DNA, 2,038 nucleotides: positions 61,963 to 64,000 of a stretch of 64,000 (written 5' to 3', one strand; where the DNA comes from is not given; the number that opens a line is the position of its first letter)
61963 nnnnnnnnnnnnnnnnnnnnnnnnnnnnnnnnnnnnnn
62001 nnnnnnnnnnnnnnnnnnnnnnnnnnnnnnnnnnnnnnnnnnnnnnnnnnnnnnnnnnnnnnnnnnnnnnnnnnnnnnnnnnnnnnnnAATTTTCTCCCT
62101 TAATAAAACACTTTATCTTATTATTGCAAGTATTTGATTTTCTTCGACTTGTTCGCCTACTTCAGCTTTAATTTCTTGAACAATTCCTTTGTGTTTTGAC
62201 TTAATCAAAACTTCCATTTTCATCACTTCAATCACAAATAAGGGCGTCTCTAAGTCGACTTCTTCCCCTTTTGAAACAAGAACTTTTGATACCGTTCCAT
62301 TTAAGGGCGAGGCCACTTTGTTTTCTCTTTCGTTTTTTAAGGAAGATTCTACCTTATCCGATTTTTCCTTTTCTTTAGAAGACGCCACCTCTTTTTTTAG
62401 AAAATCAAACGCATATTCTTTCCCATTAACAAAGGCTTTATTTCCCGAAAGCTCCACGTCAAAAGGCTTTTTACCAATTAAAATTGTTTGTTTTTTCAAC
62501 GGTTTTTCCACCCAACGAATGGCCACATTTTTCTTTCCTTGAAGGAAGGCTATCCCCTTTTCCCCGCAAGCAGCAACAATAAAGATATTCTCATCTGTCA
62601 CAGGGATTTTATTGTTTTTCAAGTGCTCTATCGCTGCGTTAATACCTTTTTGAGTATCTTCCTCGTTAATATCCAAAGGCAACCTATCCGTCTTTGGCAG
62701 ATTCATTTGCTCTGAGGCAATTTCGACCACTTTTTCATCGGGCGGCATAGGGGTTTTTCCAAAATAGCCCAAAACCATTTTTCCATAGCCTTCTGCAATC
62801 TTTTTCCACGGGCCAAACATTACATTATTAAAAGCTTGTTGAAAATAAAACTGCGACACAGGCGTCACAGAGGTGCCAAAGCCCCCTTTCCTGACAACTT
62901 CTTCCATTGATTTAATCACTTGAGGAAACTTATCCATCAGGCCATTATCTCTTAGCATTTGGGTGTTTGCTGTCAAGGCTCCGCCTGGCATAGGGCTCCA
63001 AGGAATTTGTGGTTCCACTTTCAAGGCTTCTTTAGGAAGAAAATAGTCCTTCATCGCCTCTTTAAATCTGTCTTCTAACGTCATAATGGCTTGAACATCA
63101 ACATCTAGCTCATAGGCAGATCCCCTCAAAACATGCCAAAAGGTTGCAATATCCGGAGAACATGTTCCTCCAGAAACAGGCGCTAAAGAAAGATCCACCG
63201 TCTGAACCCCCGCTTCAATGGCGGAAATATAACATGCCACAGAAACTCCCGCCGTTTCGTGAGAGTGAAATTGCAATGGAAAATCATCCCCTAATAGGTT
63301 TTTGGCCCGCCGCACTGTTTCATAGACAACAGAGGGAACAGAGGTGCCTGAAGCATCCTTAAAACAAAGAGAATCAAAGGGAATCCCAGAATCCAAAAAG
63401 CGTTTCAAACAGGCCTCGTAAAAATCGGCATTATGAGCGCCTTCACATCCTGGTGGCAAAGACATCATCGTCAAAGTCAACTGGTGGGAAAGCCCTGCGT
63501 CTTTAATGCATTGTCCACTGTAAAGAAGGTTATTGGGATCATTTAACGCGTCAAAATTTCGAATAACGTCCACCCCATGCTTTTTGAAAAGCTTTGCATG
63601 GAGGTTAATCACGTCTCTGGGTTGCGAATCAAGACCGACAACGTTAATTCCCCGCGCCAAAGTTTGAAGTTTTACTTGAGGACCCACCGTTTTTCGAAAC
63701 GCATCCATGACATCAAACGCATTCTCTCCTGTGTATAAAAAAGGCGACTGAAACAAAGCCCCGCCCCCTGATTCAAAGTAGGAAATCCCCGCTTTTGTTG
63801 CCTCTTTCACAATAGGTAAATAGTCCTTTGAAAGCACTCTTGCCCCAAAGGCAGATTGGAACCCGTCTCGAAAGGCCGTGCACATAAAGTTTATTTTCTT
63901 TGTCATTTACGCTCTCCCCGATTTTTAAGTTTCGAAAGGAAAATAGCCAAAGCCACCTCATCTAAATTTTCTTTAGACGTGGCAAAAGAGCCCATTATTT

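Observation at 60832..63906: Na+-translocating decarboxylase (oadA-oadB) alongside an [FeFe]-hydrogenase: signature of anaerobic, fermentative energy metabolism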

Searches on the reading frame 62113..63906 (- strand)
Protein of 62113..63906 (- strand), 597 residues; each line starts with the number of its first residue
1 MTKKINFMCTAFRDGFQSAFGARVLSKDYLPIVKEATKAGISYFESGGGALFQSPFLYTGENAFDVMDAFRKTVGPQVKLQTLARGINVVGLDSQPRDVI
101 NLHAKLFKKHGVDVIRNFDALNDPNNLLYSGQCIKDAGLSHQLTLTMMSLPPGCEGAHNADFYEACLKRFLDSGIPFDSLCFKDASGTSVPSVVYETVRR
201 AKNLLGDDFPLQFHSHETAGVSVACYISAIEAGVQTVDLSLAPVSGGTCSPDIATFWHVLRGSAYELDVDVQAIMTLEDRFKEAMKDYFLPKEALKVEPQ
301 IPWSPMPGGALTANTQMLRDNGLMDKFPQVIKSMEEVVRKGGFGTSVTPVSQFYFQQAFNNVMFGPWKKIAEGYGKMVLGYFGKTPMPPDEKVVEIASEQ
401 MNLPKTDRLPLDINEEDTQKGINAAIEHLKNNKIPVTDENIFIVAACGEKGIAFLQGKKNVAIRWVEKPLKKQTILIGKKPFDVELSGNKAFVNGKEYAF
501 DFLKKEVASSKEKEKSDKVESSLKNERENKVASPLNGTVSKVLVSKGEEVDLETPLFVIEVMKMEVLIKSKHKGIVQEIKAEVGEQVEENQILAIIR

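Call 3: search_protein_families(library=pfam, proteins=[window:62113-63906:-], max_evalue=0.01)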
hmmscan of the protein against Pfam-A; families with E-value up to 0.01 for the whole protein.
window:62113-63906:- (597 aa): 4 families
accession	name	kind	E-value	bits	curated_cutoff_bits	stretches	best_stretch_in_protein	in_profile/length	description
PF02436.23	PYC_OADA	-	1.5e-30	106.9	27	1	304-471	4-166/201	Conserved carboxylase domain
PF00364.28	Biotin_lipoyl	-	5.3e-14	52.2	22.1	1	531-596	3-73/73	Biotin-requiring enzyme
PF00682.25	HMGL-like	-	5.8e-08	32.9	29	1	183-278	162-257/260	HMGL-like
PF16576.10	HlyD_D23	-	0.00054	19.7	30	0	517-560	97-140/214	Barrel-sandwich domain of CusB or HlyD membrane-fusion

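Call 4: search_protein_families(library=ncbifam, proteins=[window:62113-63906:-], max_evalue=0.01)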
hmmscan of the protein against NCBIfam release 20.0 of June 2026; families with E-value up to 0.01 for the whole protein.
window:62113-63906:- (597 aa): 37 families (the best 25 are shown)
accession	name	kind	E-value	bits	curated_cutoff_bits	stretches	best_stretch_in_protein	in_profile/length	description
TIGR01108.1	oadA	equivalog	2.2e-89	300.5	756.5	1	11-593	5-582/582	sodium-extruding oxaloacetate decarboxylase subunit alpha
NF006761.0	PRK09282.1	domain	1.1e-87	294.9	402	1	3-596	2-589/591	pyruvate carboxylase subunit B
NF010643.0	PRK14040.1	subfamily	5.9e-74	249.6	892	1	2-593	4-591/595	oxaloacetate decarboxylase subunit alpha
NF009554.0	PRK12999.1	equivalog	3.3e-66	223.9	965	2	3-361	532-889/1147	pyruvate carboxylase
NF008985.0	PRK12331.1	equivalog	5.8e-65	219.8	718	1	3-398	2-393/465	oxaloacetate decarboxylase subunit alpha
NF008984.0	PRK12330.1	equivalog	2.3e-64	218.1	827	1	1-456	2-447/500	methylmalonyl-CoA carboxytransferase subunit 5S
NF010644.0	PRK14041.1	equivalog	1.2e-63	215.4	734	1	4-463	2-445/467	pyruvate carboxylase subunit B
TIGR01235.1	pyruv_carbox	equivalog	2.6e-56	190.8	1114.45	2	3-352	529-877/1143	pyruvate carboxylase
NF010645.0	PRK14042.1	equivalog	2.1e-54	185.3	1182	1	10-594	9-591/596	pyruvate carboxylase subunit B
NF009231.0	PRK12581.1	equivalog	7.9e-49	166.4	954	1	1-394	9-397/468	oxaloacetate decarboxylase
NF005117.0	PRK06549.1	equivalog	1.6e-12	48.2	159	1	507-593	39-126/130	acetyl-CoA carboxylase biotin carboxyl carrier protein subunit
TIGR02712.1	urea_carbox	equivalog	2.9e-12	45.1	1303.85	1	505-596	1108-1200/1201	urea carboxylase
NF006049.0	PRK08195.1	subfamily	8.1e-12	44.8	229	1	181-286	166-271/344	4-hyroxy-2-oxovalerate/4-hydroxy-2-oxopentanoic acid aldolase,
NF004173.0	PRK05641.1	equivalog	1.9e-10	41.5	199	1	526-593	82-149/153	putative acetyl-CoA carboxylase biotin carboxyl carrier protein subunit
NF006079.0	PRK08225.1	equivalog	2.7e-10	40.1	95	1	530-596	3-69/70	acetyl-CoA carboxylase biotin carboxyl carrier protein subunit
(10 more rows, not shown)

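Call 8: find_encoding_contigs(protein=window:62113-63906:-, flank=10000, max_places=6)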
Protein window:62113-63906:- (597 aa): no gene with exactly this product is on record in the collection.

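Call 10: find_homologous_proteins(query=window:62113-63906:-)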
Query window:62113-63906:- (597 aa): 8000 proteins with E <= 0.001 among 8000 candidates; the best 120 are listed.
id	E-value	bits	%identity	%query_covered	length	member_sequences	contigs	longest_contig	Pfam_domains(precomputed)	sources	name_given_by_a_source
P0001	0.0e+0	1342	99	100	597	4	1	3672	PF25973.1,PF25984.1,PF00682.26,PF00364.29,PF02436.24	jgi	-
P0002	6.2e-273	925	66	100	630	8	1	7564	PF25973.1,PF00682.26,PF00364.29,PF02436.24,PF25919.1,PF25917.1,PF25997.1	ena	-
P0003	5.2e-269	912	66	100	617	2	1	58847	PF25973.1,PF00682.26,PF00364.29,PF02436.24,PF25919.1,PF25917.1,PF25997.1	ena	-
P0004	1.2e-251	854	64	99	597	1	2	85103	PF25973.1,PF25984.1,PF00682.26,PF00364.29,PF02436.24,PF25919.1,PF25917.1,PF25997.1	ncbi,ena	-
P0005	1.5e-251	854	64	99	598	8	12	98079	PF25984.1,PF00682.26,PF00364.29,PF02436.24,PF25919.1,PF25917.1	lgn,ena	-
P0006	4.3e-251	853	64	99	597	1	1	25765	PF25984.1,PF00682.26,PF00364.29,PF02436.24,PF25919.1,PF25917.1,PF25997.1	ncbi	-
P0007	2.4e-250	850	63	99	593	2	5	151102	PF25973.1,PF00682.26,PF00364.29,PF02436.24,PF25919.1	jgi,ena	-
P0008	3.0e-249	847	63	99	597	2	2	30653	PF25973.1,PF25984.1,PF00682.26,PF00364.29,PF02436.24,PF25917.1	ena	-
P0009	4.6e-249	846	63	99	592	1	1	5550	PF25973.1,PF00682.26,PF00364.29,PF02436.24,PF25919.1,PF25917.1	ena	-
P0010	1.3e-248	844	63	99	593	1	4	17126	PF25984.1,PF00682.26,PF00364.29,PF02436.24,PF25919.1,PF25917.1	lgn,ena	-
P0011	3.1e-248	843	64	99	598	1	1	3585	PF25973.1,PF00682.26,PF00364.29,PF02436.24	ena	-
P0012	4.0e-247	839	63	100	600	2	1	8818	PF25973.1,PF25984.1,PF00682.26,PF00364.29,PF02436.24,PF25919.1,PF25917.1,PF25997.1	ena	-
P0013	2.4e-246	837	63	99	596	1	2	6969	PF00682.26,PF00364.29,PF02436.24,PF25919.1,PF25917.1,PF25997.1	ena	-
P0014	2.9e-246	837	63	99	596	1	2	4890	PF25973.1,PF25984.1,PF00682.26,PF00364.29,PF02436.24,PF25919.1,PF25917.1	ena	-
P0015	3.1e-246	837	63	99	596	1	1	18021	PF25973.1,PF25984.1,PF00682.26,PF00364.29,PF02436.24,PF25919.1,PF25917.1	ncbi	-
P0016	3.0e-245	833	63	99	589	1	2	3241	PF25984.1,PF00682.26,PF00364.29,PF02436.24,PF25919.1,PF25917.1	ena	-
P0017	5.1e-245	833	63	99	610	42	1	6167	PF25973.1,PF25984.1,PF00682.26,PF00364.29,PF02436.24,PF25919.1,PF25917.1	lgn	-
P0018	7.6e-245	832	63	99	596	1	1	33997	PF25973.1,PF25984.1,PF00682.26,PF00364.29,PF02436.24,PF25919.1,PF25917.1,PF25997.1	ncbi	-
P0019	7.7e-245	832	62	99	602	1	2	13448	PF25973.1,PF00682.26,PF00364.29,PF02436.24,PF25919.1,PF25917.1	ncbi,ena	-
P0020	1.4e-244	831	62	99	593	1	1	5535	PF00682.26,PF00364.29,PF02436.24,PF25917.1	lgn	-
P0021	2.6e-244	830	62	100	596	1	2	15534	PF00682.26,PF00364.29,PF02436.24,PF25919.1,PF25917.1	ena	-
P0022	3.3e-244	830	63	99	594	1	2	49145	PF25973.1,PF25984.1,PF00682.26,PF00364.29,PF02436.24,PF25919.1,PF25917.1,PF25997.1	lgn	-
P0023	5.9e-244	829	63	98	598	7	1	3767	PF25973.1,PF25984.1,PF00682.26,PF00364.29,PF02436.24,PF25919.1,PF25917.1,PF25997.1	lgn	-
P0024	6.0e-244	829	62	99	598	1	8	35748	PF25984.1,PF00682.26,PF00364.29,PF02436.24,PF25917.1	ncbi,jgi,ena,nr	ncbi:MAG: biotin attachment protein [Alphaproteobacteria bacterium]|nr:biotin attachment protein [Al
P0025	1.3e-243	828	61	99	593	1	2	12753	PF25984.1,PF00682.26,PF00364.29,PF02436.24,PF25919.1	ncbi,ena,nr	ncbi:MAG: biotin/lipoyl-binding protein [Alphaproteobacteria bacterium]|nr:biotin/lipoyl-binding pro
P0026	3.1e-243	827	62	99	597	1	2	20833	PF25973.1,PF25984.1,PF00682.26,PF00364.29,PF02436.24,PF25919.1,PF25917.1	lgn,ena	-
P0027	4.7e-243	826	63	99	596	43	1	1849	PF25973.1,PF25984.1,PF00682.26,PF00364.29,PF02436.24,PF25919.1,PF25917.1,PF25997.1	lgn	-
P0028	7.7e-243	825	63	100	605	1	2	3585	PF25973.1,PF25984.1,PF00682.26,PF00364.29,PF02436.24,PF25919.1,PF25917.1,PF25997.1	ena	-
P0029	1.7e-242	824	61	99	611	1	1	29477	PF25973.1,PF25984.1,PF00682.26,PF00364.29,PF02436.24,PF25919.1,PF25917.1,PF25997.1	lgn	-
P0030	2.4e-242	824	63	99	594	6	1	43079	PF25973.1,PF25984.1,PF00682.26,PF00364.29,PF02436.24,PF25919.1,PF25917.1,PF25997.1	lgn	-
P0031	5.4e-242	823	61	99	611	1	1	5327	PF25984.1,PF00682.26,PF00364.29,PF02436.24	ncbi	-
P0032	7.1e-242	822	62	100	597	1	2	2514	PF25973.1,PF25984.1,PF00682.26,PF00364.29,PF02436.24,PF25919.1,PF25917.1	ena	-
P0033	1.1e-241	821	62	99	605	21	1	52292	PF00682.26,PF00364.29,PF02436.24,PF25919.1,PF25917.1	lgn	-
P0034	1.9e-241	821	61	99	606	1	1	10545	PF25973.1,PF00682.26,PF00364.29,PF02436.24,PF25919.1,PF25917.1,PF25997.1,PF26077.1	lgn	-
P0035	3.1e-241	820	62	99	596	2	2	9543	PF00682.26,PF00364.29,PF02436.24,PF25919.1,PF25917.1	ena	-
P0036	6.6e-241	819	62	99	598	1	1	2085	PF25984.1,PF00682.26,PF00364.29,PF02436.24,PF25919.1,PF25917.1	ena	-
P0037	6.8e-241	819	61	100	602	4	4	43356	PF00682.26,PF00364.29,PF02436.24,PF25919.1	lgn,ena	-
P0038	7.6e-241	819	61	100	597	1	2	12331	PF25984.1,PF00682.26,PF00364.29,PF02436.24,PF25919.1,PF25917.1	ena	-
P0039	8.8e-241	819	59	99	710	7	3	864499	PF25973.1,PF25984.1,PF00682.26,PF01597.26,PF00364.29,PF02436.24,PF25919.1,PF25917.1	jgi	-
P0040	1.1e-240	818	62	99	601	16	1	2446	PF00682.26,PF00364.29,PF02436.24,PF25919.1,PF25917.1,PF25997.1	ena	-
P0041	2.4e-240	817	60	99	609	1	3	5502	PF00682.26,PF00364.29,PF02436.24,PF25919.1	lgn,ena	-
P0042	2.4e-240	817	60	99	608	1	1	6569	PF00682.26,PF00364.29,PF02436.24,PF25919.1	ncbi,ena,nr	ncbi:MAG: biotin attachment protein [Alphaproteobacteria bacterium]|nr:biotin attachment protein [Al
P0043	2.5e-240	817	62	99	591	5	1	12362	PF25973.1,PF25984.1,PF00682.26,PF00364.29,PF02436.24,PF25919.1,PF25917.1,PF25997.1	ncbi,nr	ncbi:MAG: biotin/lipoyl-containing protein [Pseudomonadota bacterium]|nr:biotin/lipoyl-containing pr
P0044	2.6e-240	817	60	99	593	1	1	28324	PF25973.1,PF25984.1,PF00682.26,PF00364.29,PF02436.24,PF25919.1,PF25917.1,PF25997.1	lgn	-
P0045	4.0e-240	816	61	100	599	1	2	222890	PF00682.26,PF00364.29,PF02436.24,PF25919.1,PF25917.1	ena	-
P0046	4.3e-240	816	62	98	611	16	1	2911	PF00682.26,PF00364.29,PF02436.24,PF25919.1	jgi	jgi:pyruvate carboxylase subunit B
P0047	4.5e-240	816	61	99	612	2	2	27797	PF25973.1,PF25984.1,PF00682.26,PF00364.29,PF02436.24,PF25919.1,PF25917.1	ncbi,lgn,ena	-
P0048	4.6e-240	816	61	99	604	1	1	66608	PF25973.1,PF25984.1,PF00682.26,PF00364.29,PF02436.24,PF25917.1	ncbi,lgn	-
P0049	4.7e-240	816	61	99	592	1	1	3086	PF25984.1,PF00682.26,PF00364.29,PF02436.24,PF25919.1,PF25917.1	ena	-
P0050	8.6e-240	815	59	99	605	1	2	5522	PF25973.1,PF25984.1,PF00682.26,PF00364.29,PF02436.24,PF25919.1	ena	-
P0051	1.3e-239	815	62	99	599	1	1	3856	PF25973.1,PF25984.1,PF00682.26,PF00364.29,PF02436.24,PF25919.1,PF25997.1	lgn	-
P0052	1.6e-239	814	59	99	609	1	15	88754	PF00682.26,PF00364.29,PF02436.24,PF25919.1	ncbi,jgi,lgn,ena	-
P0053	1.6e-239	814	59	99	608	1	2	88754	PF00682.26,PF00364.29,PF02436.24,PF25919.1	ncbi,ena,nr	ncbi:MAG: biotin attachment protein [Alphaproteobacteria bacterium]|nr:biotin attachment protein [Al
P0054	1.7e-239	814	61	99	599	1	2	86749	PF00682.26,PF00364.29,PF02436.24,PF25997.1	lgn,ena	-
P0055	1.7e-239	814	59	99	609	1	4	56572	PF00682.26,PF00364.29,PF02436.24,PF25919.1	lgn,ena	-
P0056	1.9e-239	814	62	98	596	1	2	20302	PF25984.1,PF00682.26,PF00364.29,PF02436.24,PF25919.1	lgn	-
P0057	2.0e-239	814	61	99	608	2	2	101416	PF00682.26,PF00364.29,PF02436.24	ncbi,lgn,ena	-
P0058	2.1e-239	814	60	99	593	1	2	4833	PF25984.1,PF00682.26,PF00364.29,PF02436.24,PF25919.1,PF25917.1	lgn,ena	-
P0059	3.1e-239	813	61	99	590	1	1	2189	PF25973.1,PF00682.26,PF00364.29,PF02436.24,PF25919.1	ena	-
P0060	3.9e-239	813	60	100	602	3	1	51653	PF00682.26,PF00364.29,PF02436.24,PF25919.1,PF25917.1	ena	-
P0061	4.0e-239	813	60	100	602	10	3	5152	PF00682.26,PF00364.29,PF02436.24,PF25919.1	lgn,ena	-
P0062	4.6e-239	813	61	99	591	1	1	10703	PF25984.1,PF00682.26,PF00364.29,PF02436.24,PF25919.1,PF25917.1,PF25997.1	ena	-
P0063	4.7e-239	813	62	98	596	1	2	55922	PF25984.1,PF00682.26,PF00364.29,PF02436.24,PF25919.1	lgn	-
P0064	6.3e-239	812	62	98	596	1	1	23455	PF25984.1,PF00682.26,PF00364.29,PF02436.24,PF25919.1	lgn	-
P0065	6.3e-239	812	61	99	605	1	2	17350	PF25973.1,PF25984.1,PF00682.26,PF00364.29,PF02436.24,PF25919.1,PF25917.1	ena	-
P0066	6.3e-239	812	61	99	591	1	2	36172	PF25984.1,PF00682.26,PF00364.29,PF02436.24,PF25919.1,PF25917.1,PF25997.1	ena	-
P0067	6.4e-239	812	61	99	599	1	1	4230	PF00682.26,PF00364.29,PF02436.24,PF25997.1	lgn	-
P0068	6.6e-239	812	61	99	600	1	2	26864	PF00682.26,PF00364.29,PF02436.24,PF25919.1,PF25917.1,PF25997.1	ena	-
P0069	8.1e-239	812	61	99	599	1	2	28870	PF00682.26,PF00364.29,PF02436.24,PF25919.1,PF25917.1,PF25997.1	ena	-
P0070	8.8e-239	812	60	99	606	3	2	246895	PF00682.26,PF00364.29,PF02436.24,PF25919.1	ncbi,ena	-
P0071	1.1e-238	812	61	99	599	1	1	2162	PF00682.26,PF00364.29,PF02436.24,PF25919.1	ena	-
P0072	1.4e-238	811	62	100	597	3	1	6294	PF25973.1,PF25984.1,PF00682.26,PF00364.29,PF02436.24,PF25919.1,PF25917.1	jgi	-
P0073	1.6e-238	811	61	100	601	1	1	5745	PF00682.26,PF00364.29,PF02436.24,PF25919.1,PF25917.1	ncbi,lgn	-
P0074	1.9e-238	811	59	99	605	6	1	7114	PF25973.1,PF00682.26,PF00364.29,PF02436.24,PF25919.1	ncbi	-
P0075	1.9e-238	811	61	99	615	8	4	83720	PF00682.26,PF00364.29,PF02436.24,PF25919.1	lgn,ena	-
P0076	2.5e-238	810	60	98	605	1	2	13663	PF25973.1,PF25984.1,PF00682.26,PF00364.29,PF02436.24,PF25919.1,PF25917.1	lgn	-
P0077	2.9e-238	810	60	98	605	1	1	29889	PF25973.1,PF25984.1,PF00682.26,PF00364.29,PF02436.24,PF25919.1,PF25917.1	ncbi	-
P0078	3.1e-238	810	61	99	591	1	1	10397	PF25984.1,PF00682.26,PF00364.29,PF02436.24,PF25919.1,PF25917.1,PF25997.1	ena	-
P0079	3.2e-238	810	59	100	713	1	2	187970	PF25973.1,PF05896.18,PF13375.13,PF25984.1,PF00682.26,PF01597.26,PF00364.29,PF02436.24,PF25919.1,PF25917.1,PF25997.1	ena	-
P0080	3.2e-238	810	60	100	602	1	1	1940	PF00682.26,PF00364.29,PF02436.24,PF25917.1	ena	-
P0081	3.9e-238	810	59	100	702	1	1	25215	PF25973.1,PF05896.18,PF13375.13,PF25984.1,PF00682.26,PF01597.26,PF00364.29,PF02436.24,PF25919.1,PF25917.1,PF25997.1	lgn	-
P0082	4.2e-238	810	59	99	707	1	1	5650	PF25973.1,PF25984.1,PF00682.26,PF01597.26,PF00364.29,PF02436.24,PF25919.1,PF25917.1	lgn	-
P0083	7.2e-238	809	61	99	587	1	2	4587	PF25984.1,PF00682.26,PF00364.29,PF02436.24,PF25919.1,PF25917.1,PF25997.1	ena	-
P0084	8.5e-238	809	61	99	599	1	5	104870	PF00682.26,PF00364.29,PF02436.24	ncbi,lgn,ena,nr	ncbi:MAG: biotin/lipoyl-binding protein [Alphaproteobacteria bacterium]|nr:biotin/lipoyl-binding pro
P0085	8.8e-238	809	60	100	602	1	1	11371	PF25973.1,PF25984.1,PF00682.26,PF00364.29,PF02436.24,PF25919.1,PF25917.1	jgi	-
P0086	9.2e-238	809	61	99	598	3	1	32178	PF00682.26,PF00364.29,PF02436.24,PF25919.1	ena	-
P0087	1.0e-237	808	62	99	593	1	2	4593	PF25984.1,PF00682.26,PF00364.29,PF02436.24,PF25919.1,PF25917.1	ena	-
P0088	1.2e-237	808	60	98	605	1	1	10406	PF25973.1,PF25984.1,PF00682.26,PF00364.29,PF02436.24,PF25919.1,PF25917.1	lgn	-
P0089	1.2e-237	808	61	99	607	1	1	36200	PF00682.26,PF00364.29,PF02436.24,PF25919.1,PF25997.1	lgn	-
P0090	1.2e-237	808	60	99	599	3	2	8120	PF00682.26,PF00364.29,PF02436.24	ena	-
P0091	1.4e-237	808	61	99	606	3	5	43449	PF25973.1,PF00682.26,PF00364.29,PF02436.24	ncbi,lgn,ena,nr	ncbi:MAG: biotin attachment protein [Alphaproteobacteria bacterium]|nr:biotin attachment protein [Al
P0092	1.7e-237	808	59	99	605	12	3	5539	PF00682.26,PF00364.29,PF02436.24,PF25919.1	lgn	-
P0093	2.1e-237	807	61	99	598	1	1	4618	PF00682.26,PF00364.29,PF02436.24,PF25919.1,PF25997.1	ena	-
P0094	2.7e-237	807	58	99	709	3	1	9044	PF25973.1,PF25984.1,PF00682.26,PF01597.26,PF00364.29,PF02436.24,PF25919.1,PF25917.1,PF25997.1,PF26077.1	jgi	-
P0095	2.8e-237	807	61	98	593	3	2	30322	PF25984.1,PF00682.26,PF00364.29,PF02436.24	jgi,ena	-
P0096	4.1e-237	806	59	99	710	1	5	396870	PF25973.1,PF25984.1,PF00682.26,PF01597.26,PF00364.29,PF02436.24,PF25919.1,PF25917.1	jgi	jgi:pyruvate carboxylase subunit B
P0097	5.0e-237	806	60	98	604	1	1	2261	PF25984.1,PF00682.26,PF00364.29,PF02436.24,PF25917.1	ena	-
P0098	5.5e-237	806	59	99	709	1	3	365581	PF25973.1,PF25984.1,PF01551.30,PF00682.26,PF01597.26,PF00364.29,PF02436.24,PF25919.1,PF25917.1,PF25997.1,PF26077.1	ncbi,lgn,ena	-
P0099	5.8e-237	806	60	99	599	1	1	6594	PF00682.26,PF00364.29,PF02436.24,PF25919.1,PF25917.1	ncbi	ncbi:MAG: biotin/lipoyl-containing protein [Alphaproteobacteria bacterium]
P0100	5.8e-237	806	60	99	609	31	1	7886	PF25984.1,PF00682.26,PF00364.29,PF02436.24,PF25919.1,PF25917.1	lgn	-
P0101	7.1e-237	806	61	99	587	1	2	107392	PF25984.1,PF00682.26,PF00364.29,PF02436.24,PF25919.1,PF25917.1,PF25997.1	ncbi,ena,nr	ncbi:MAG: biotin/lipoyl-binding protein [Alphaproteobacteria bacterium]|nr:biotin/lipoyl-binding pro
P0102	7.2e-237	806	60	99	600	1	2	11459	PF00682.26,PF00364.29,PF02436.24,PF25919.1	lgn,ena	-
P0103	7.7e-237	806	60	98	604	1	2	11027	PF25973.1,PF25984.1,PF00682.26,PF00364.29,PF02436.24,PF25917.1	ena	-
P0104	8.5e-237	805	60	99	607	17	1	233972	PF25984.1,PF00682.26,PF00364.29,PF02436.24,PF25917.1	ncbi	-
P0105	8.5e-237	805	61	99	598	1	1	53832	PF25984.1,PF00682.26,PF00364.29,PF02436.24,PF25919.1,PF25917.1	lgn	-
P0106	8.9e-237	805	60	99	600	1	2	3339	PF00682.26,PF00364.29,PF02436.24,PF25919.1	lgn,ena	-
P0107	1.0e-236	805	58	98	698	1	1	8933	PF25973.1,PF25984.1,PF00682.26,PF00364.29,PF02436.24,PF25919.1,PF25917.1,PF25997.1,PF26077.1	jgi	jgi:pyruvate carboxylase subunit B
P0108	1.0e-236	805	59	99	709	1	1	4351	PF25973.1,PF25984.1,PF00682.26,PF01597.26,PF00364.29,PF02436.24,PF25919.1,PF25917.1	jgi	jgi:pyruvate carboxylase subunit B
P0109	1.0e-236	805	59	99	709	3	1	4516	PF25973.1,PF25984.1,PF01551.30,PF00682.26,PF01597.26,PF00364.29,PF02436.24,PF25919.1,PF25917.1,PF25997.1,PF26077.1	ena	-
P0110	1.2e-236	805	61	99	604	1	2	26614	PF25973.1,PF00682.26,PF00364.29,PF02436.24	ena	-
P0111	1.9e-236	804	61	99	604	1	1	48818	PF25984.1,PF00682.26,PF00364.29,PF02436.24,PF25919.1,PF25917.1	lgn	-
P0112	2.0e-236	804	60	99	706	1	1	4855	PF25973.1,PF13375.13,PF07831.20,PF25984.1,PF00682.26,PF01597.26,PF00364.29,PF02436.24,PF25919.1,PF25917.1,PF26077.1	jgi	jgi:pyruvate carboxylase subunit B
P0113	2.3e-236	804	59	98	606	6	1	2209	PF25984.1,PF00682.26,PF00364.29,PF02436.24,PF25919.1,PF25917.1,PF25997.1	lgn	-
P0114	2.5e-236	804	61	99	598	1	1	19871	PF25973.1,PF25984.1,PF00682.26,PF00364.29,PF02436.24,PF25919.1,PF25917.1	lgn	-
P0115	2.7e-236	804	60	99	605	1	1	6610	PF25973.1,PF00682.26,PF00364.29,PF02436.24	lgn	-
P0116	2.8e-236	804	61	99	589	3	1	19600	PF25984.1,PF00682.26,PF00364.29,PF02436.24,PF25919.1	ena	-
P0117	3.6e-236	803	60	99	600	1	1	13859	PF00682.26,PF00364.29,PF02436.24,PF25919.1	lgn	-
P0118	3.6e-236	803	60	99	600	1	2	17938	PF00682.26,PF00364.29,PF02436.24,PF25919.1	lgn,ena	-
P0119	3.8e-236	803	60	99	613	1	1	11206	PF25973.1,PF25984.1,PF00682.26,PF00364.29,PF02436.24,PF25919.1,PF25917.1,PF25997.1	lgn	-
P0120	4.2e-236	803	61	99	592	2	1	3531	PF25984.1,PF00682.26,PF00364.29,PF02436.24,PF25919.1,PF25917.1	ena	-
